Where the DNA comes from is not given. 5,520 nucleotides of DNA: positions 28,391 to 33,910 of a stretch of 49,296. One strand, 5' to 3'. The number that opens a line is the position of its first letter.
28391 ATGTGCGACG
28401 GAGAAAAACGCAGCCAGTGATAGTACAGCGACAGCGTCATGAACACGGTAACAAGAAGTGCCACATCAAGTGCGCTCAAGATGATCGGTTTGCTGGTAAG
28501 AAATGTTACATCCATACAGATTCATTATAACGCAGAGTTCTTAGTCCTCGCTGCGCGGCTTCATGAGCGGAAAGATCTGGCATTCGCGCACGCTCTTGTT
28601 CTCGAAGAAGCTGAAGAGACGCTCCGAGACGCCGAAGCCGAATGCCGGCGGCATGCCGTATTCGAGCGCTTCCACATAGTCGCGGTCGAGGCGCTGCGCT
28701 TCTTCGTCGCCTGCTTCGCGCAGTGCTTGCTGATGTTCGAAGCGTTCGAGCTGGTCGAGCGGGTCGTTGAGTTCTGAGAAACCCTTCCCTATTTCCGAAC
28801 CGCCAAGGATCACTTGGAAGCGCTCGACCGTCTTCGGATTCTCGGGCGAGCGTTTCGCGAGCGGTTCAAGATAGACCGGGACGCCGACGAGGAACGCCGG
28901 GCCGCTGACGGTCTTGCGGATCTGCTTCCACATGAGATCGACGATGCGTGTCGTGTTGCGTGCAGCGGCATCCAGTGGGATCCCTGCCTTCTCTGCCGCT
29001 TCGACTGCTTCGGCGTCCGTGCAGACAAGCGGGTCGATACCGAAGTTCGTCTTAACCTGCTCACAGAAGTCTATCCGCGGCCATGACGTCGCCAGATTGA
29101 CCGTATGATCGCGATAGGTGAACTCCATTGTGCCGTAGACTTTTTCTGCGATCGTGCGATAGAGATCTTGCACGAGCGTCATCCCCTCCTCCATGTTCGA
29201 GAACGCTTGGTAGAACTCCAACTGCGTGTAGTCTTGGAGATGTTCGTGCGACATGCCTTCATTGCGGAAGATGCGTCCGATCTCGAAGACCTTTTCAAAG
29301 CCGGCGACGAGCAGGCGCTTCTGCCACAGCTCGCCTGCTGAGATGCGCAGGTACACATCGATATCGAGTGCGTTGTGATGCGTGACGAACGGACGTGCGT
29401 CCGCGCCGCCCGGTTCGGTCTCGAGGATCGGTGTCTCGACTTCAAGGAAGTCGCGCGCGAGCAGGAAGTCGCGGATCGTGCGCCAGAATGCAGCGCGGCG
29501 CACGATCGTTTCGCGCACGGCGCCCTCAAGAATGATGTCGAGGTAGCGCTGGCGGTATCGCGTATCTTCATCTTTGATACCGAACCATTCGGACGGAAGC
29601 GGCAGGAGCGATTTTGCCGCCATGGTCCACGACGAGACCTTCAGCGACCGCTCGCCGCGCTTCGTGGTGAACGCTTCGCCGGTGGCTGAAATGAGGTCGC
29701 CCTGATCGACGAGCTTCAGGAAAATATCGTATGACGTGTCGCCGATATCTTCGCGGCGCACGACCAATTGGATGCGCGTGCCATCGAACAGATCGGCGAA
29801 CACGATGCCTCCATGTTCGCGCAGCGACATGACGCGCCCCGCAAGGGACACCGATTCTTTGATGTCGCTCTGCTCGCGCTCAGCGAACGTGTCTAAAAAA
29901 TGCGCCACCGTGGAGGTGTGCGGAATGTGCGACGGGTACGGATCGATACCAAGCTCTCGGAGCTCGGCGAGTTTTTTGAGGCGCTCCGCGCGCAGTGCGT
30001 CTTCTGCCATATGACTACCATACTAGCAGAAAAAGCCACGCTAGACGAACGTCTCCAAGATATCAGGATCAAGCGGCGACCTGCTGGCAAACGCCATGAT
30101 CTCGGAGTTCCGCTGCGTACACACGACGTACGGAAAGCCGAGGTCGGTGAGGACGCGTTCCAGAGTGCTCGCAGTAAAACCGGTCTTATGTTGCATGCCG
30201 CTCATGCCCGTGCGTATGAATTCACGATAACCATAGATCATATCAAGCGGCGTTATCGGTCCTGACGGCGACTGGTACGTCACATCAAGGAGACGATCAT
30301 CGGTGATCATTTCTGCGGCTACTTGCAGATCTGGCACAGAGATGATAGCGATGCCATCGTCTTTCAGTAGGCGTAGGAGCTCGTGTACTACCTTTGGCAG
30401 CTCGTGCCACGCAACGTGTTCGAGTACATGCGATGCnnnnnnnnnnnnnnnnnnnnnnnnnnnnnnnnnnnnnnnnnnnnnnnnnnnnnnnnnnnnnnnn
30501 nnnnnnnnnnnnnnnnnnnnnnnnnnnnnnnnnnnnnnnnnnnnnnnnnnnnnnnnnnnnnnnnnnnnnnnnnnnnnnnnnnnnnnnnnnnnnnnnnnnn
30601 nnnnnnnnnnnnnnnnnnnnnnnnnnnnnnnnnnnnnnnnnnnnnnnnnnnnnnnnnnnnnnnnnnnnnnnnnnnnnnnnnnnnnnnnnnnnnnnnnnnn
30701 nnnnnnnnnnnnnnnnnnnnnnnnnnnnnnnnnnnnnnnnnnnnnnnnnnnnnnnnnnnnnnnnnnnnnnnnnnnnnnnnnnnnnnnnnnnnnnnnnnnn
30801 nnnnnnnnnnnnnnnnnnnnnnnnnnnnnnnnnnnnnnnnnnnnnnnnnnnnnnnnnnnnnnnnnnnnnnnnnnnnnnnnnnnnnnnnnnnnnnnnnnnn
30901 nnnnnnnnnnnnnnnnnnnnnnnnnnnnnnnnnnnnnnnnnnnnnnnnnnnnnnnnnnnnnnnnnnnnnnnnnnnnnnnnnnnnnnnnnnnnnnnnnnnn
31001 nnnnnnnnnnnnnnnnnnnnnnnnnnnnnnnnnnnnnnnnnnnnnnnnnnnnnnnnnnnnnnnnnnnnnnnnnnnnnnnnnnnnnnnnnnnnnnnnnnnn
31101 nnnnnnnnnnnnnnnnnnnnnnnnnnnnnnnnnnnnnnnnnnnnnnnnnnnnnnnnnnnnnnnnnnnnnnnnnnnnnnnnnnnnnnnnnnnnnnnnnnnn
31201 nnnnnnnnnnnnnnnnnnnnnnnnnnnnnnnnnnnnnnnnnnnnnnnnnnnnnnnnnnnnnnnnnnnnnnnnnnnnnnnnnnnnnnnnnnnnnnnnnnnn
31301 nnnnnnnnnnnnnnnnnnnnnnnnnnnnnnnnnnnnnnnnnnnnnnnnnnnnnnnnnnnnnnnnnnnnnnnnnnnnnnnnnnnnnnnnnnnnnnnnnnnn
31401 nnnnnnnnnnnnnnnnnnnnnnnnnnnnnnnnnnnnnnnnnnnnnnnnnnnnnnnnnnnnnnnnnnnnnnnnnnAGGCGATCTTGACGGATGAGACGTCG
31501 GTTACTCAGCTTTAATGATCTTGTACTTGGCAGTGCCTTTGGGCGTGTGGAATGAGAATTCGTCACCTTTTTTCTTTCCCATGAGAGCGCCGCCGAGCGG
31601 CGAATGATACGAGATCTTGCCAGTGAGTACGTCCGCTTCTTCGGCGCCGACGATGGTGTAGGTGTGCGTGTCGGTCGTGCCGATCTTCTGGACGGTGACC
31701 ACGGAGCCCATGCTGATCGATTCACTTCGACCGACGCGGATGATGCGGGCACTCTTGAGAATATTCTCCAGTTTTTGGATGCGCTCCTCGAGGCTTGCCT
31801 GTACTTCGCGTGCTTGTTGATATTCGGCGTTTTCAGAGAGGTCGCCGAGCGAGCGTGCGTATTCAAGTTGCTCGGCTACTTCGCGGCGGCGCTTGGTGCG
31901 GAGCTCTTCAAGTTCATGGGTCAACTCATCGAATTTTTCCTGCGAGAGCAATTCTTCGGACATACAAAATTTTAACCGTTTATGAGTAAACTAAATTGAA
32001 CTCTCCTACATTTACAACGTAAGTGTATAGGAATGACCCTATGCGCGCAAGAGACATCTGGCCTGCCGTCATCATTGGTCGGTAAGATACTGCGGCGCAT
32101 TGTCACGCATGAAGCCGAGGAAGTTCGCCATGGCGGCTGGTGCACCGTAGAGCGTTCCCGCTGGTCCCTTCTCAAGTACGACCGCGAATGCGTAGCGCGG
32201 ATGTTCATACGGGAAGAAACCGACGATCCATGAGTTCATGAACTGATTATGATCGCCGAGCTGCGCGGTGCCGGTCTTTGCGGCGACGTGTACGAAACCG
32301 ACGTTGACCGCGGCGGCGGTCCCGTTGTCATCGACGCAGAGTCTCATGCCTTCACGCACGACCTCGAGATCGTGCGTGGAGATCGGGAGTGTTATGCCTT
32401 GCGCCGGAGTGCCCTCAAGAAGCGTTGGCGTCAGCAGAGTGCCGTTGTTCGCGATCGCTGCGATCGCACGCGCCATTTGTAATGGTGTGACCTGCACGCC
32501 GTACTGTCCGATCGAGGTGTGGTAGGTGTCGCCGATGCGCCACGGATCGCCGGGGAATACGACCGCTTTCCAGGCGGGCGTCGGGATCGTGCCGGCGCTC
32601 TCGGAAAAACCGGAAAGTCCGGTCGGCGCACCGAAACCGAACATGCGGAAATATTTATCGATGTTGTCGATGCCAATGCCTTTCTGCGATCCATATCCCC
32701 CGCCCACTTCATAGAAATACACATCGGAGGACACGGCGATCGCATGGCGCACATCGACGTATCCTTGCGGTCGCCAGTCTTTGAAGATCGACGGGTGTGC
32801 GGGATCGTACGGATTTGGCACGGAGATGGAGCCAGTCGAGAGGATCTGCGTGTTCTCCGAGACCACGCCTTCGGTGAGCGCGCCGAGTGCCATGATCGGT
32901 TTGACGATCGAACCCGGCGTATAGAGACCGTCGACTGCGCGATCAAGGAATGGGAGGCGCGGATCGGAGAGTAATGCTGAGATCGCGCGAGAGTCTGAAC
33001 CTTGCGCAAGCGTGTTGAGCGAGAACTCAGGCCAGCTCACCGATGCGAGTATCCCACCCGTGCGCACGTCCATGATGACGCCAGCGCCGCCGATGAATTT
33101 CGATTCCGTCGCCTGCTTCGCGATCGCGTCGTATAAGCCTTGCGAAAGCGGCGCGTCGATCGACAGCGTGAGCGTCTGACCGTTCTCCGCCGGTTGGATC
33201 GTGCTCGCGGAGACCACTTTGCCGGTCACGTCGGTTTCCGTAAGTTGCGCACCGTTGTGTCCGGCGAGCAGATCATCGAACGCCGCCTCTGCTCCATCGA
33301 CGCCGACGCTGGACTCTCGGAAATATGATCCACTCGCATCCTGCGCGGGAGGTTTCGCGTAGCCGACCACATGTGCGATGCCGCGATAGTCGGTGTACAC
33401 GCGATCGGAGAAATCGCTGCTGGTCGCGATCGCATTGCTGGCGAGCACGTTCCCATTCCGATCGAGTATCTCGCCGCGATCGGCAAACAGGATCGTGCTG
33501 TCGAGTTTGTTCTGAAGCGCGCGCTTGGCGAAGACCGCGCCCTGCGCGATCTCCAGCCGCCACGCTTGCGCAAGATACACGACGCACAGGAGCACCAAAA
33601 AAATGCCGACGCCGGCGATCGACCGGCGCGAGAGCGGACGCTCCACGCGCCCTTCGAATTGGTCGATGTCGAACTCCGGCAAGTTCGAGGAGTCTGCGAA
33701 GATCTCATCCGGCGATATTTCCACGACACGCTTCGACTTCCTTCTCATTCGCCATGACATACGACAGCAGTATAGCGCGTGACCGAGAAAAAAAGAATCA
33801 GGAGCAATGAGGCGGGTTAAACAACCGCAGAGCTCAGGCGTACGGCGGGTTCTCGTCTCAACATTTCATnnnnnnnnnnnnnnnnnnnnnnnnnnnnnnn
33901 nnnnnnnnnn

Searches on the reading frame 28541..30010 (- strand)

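Call 81: search_protein_families(library=pfam, proteins=[window:28541-30010:-])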
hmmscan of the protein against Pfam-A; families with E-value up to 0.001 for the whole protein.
window:28541-30010:- (489 aa): 2 families
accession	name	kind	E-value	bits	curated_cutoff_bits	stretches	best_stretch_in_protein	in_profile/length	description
PF00152.25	tRNA-synt_2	-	6.7e-63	213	25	1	147-483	1-307/308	tRNA synthetases class II (D, K and N)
PF01336.31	tRNA_anti-codon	-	9.3e-12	45.2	27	1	54-129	1-73/75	OB-fold nucleic acid binding domain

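Call 82: search_protein_families(library=ncbifam, proteins=[window:28541-30010:-], max_evalue=0.01)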
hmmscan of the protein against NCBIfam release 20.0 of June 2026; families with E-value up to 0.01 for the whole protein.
window:28541-30010:- (489 aa): 19 families
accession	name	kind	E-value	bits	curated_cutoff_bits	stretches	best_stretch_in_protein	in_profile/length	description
NF001756.1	PRK00484.1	subfamily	7.5e-155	516.3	468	1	7-485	4-487/488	lysine--tRNA ligase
TIGR00499.1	lysS_bact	equivalog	7.2e-143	476.8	427.6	1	8-485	7-494/496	lysine--tRNA ligase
NF002821.0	PRK02983.1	equivalog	3.5e-131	439.2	742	1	9-486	624-1101/1102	bifunctional lysylphosphatidylglycerol synthetase/lysine--tRNA ligase LysX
NF009101.0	PRK12445.1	subfamily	1.9e-111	373.1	1026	1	4-486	17-504/505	lysine--tRNA ligase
TIGR00462.1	genX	equivalog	8.1e-48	163.4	286.9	1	171-471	3-294/304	EF-P lysine aminoacylase EpmA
NF006828.0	PRK09350.1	equivalog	8.5e-40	137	264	1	164-481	11-321/325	elongation factor P--(R)-beta-lysine ligase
TIGR00458.1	aspS_nondisc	equivalog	3.8e-32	111.8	368.4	1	49-482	11-421/428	aspartate--tRNA(Asn) ligase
NF001750.0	PRK00476.1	equivalog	1.3e-31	109.6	443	1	44-326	11-289/590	aspartate--tRNA ligase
NF003483.0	PRK05159.1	equivalog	3.7e-30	105.2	353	1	45-481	11-430/438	aspartate--tRNA(Asn) ligase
TIGR00459.1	aspS_bact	equivalog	9.1e-30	103.5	373.85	1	46-326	11-284/586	aspartate--tRNA ligase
NF009460.0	PRK12820.1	equivalog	4.8e-22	77.9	1379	1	147-322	152-314/723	bifunctional aspartyl-tRNA synthetase/aspartyl/glutamyl-tRNA amidotransferase subunit C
TIGR00457.1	asnS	equivalog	3e-20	72.5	342.6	1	44-483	9-449/455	asparagine--tRNA ligase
NF003037.0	PRK03932.1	equivalog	6.4e-15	55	414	1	47-484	12-446/451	asparagine--tRNA ligase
NF005052.0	PRK06462.1-1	equivalog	2.1e-07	30.4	368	1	164-481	44-344/353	asparagine synthetase A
NF005054.0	PRK06462.1-4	equivalog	2.3e-06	26.9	309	1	165-324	21-190/318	asparagine synthetase A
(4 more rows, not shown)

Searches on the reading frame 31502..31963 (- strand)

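Call 81: search_protein_families(library=pfam, proteins=[window:31502-31963:-])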
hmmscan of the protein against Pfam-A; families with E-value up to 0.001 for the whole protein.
window:31502-31963:- (153 aa): 2 families
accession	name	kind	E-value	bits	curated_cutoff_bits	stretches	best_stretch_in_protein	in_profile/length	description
PF01272.25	GreA_GreB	-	9.5e-27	93.2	26.9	1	81-152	4-75/77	Transcription elongation factor, GreA/GreB, C-term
PF03449.20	GreA_GreB_N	-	1e-22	80.5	24.5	1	5-74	2-71/71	Transcription elongation factor, N-terminal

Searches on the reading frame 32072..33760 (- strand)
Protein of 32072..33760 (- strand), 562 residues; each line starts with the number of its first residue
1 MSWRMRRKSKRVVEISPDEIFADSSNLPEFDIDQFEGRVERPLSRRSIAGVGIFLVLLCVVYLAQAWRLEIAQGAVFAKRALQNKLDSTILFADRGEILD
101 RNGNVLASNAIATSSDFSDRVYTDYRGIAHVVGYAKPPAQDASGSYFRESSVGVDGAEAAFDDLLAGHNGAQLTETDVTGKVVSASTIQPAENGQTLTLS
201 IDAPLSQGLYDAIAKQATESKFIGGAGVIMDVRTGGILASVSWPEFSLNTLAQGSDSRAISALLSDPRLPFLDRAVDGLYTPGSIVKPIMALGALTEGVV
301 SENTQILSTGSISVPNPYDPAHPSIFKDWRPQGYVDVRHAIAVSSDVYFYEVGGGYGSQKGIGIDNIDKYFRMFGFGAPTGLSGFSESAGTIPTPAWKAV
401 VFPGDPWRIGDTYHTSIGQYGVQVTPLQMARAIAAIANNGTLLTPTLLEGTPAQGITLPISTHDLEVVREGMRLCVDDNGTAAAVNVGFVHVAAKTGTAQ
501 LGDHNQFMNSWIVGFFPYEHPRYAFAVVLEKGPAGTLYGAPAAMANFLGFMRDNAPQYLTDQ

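Call 81: search_protein_families(library=pfam, proteins=[window:32072-33760:-])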
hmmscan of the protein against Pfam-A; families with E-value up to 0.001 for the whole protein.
window:32072-33760:- (562 aa): 2 families
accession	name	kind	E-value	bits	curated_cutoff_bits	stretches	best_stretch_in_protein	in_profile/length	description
PF00905.27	Transpeptidase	-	7.1e-54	183.5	22.1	1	225-535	1-286/299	Penicillin binding protein transpeptidase domain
PF03717.20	PBP_dimer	-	4.3e-13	50.5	24.4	1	118-184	106-177/180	Penicillin-binding Protein dimerisation domain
